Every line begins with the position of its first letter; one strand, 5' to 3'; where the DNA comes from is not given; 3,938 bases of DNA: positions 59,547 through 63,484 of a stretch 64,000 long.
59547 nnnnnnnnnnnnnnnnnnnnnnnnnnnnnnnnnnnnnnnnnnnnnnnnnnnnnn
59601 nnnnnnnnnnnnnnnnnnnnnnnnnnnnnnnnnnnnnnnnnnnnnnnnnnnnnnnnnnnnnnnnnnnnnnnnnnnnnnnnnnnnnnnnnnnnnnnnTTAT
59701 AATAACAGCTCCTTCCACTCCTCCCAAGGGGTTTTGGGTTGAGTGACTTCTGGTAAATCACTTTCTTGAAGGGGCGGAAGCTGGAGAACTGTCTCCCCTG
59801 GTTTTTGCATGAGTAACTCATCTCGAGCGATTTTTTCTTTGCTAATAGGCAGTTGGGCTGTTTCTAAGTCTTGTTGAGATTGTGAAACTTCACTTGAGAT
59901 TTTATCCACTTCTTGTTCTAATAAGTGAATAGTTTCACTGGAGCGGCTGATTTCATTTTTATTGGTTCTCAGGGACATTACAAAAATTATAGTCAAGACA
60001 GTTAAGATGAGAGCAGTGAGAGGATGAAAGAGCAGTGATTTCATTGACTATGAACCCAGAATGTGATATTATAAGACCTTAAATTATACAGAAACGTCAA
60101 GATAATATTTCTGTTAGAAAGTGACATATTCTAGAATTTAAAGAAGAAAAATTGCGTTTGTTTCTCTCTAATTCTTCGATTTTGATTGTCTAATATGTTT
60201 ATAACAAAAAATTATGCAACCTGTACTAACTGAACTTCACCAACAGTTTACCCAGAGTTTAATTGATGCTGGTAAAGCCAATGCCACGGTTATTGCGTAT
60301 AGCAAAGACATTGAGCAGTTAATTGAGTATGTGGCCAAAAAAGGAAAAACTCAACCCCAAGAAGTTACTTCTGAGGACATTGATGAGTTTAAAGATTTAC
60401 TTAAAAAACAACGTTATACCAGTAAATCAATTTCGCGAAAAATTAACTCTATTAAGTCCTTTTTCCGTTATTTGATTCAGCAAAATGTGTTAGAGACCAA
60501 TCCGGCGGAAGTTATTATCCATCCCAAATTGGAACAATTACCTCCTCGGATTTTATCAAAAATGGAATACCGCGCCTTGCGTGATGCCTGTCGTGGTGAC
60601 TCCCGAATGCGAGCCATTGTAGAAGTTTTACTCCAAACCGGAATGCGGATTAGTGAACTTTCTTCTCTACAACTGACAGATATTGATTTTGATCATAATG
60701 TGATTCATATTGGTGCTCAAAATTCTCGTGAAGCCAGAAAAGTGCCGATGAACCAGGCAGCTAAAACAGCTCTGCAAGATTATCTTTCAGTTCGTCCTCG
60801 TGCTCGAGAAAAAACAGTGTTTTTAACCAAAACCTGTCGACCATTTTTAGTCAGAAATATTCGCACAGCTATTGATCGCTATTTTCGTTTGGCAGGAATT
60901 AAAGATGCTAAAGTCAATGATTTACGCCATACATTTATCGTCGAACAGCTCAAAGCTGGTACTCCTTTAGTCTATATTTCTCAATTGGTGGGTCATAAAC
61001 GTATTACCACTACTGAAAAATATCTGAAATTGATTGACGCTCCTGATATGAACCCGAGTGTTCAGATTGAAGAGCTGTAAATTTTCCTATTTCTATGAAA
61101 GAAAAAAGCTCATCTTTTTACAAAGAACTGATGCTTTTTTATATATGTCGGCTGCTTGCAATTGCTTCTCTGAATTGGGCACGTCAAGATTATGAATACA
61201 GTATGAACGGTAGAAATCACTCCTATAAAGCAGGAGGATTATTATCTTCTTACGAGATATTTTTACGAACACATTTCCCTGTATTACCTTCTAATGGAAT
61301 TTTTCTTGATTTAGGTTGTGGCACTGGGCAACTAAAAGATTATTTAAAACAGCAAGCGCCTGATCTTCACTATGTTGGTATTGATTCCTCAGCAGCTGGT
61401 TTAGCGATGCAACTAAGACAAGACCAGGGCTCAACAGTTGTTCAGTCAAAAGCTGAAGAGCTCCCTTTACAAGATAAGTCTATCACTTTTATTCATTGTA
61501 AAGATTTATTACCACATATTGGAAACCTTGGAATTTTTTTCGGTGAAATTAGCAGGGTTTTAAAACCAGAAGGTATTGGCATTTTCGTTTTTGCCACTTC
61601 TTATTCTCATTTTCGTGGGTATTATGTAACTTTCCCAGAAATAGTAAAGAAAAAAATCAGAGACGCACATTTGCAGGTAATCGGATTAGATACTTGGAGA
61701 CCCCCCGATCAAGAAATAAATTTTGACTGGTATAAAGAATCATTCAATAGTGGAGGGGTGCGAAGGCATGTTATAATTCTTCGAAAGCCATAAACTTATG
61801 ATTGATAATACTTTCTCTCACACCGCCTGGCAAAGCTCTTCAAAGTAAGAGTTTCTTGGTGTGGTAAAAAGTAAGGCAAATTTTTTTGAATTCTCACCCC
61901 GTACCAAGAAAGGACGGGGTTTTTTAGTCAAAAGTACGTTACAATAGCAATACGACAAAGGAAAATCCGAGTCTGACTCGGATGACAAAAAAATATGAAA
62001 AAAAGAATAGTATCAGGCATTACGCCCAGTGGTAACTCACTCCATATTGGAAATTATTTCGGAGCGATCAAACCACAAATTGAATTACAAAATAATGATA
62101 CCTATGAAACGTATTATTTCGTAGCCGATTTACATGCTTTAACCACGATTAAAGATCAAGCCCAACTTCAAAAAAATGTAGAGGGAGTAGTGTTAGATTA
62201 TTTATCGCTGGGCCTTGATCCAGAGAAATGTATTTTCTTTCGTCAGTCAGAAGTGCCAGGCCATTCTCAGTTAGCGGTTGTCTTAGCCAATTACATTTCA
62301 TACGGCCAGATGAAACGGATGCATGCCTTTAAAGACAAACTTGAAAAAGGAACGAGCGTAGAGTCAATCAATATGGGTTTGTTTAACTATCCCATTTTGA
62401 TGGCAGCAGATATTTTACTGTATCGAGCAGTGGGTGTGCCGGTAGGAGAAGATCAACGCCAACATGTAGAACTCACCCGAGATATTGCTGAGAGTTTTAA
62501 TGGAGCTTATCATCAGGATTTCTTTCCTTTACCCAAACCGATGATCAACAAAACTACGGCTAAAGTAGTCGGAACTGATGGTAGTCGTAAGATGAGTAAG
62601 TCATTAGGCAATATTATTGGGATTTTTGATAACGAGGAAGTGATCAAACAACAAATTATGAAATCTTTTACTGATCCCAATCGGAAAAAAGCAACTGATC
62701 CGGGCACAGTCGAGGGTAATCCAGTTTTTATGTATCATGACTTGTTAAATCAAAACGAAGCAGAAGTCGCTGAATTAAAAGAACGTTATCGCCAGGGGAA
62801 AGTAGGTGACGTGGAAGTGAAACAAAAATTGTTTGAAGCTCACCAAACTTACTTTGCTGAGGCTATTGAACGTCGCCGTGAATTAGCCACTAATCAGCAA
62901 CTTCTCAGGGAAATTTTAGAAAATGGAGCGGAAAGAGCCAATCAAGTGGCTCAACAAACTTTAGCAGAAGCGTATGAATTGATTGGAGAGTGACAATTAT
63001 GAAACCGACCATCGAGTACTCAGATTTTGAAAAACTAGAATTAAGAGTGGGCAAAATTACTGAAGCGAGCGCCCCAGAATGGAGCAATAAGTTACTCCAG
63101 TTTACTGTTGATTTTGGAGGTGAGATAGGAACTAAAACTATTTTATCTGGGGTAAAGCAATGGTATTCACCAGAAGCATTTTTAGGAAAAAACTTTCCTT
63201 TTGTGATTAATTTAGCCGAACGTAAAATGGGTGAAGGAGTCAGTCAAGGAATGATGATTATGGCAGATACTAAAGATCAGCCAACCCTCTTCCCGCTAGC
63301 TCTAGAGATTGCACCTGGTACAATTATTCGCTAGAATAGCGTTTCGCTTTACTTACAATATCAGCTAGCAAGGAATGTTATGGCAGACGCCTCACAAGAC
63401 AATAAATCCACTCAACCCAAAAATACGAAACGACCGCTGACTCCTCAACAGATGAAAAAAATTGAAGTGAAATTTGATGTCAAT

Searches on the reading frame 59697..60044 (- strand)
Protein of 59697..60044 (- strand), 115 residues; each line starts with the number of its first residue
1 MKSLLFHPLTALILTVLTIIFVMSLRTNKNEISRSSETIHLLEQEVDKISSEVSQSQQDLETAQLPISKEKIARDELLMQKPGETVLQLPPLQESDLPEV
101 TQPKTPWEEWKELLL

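Call 63: search_protein_families(library=pfam, proteins=[window:59697-60044:-])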
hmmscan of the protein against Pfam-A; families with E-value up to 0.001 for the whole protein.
window:59697-60044:- (115 aa): 2 families
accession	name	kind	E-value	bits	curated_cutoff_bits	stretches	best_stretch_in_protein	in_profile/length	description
PF04977.20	DivIC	-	1.8e-07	31.3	28.9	1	15-90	2-78/80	Septum formation initiator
PF06103.16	DUF948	-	0.00047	20.7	37.2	1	11-62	7-58/89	Bacterial protein of unknown function (DUF948)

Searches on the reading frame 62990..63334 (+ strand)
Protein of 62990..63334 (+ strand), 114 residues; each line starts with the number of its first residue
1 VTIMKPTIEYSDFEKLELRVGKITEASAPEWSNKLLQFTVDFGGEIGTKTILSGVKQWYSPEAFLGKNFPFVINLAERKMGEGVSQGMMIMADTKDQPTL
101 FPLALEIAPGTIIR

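Call 63: search_protein_families(library=pfam, proteins=[window:62990-63334:+])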
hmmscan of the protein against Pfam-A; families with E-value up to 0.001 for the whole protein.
window:62990-63334:+ (114 aa): 1 family
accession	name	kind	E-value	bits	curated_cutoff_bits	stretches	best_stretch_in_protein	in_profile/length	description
PF01588.26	tRNA_bind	-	1.5e-14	54.2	27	1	18-104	1-88/96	Putative tRNA binding domain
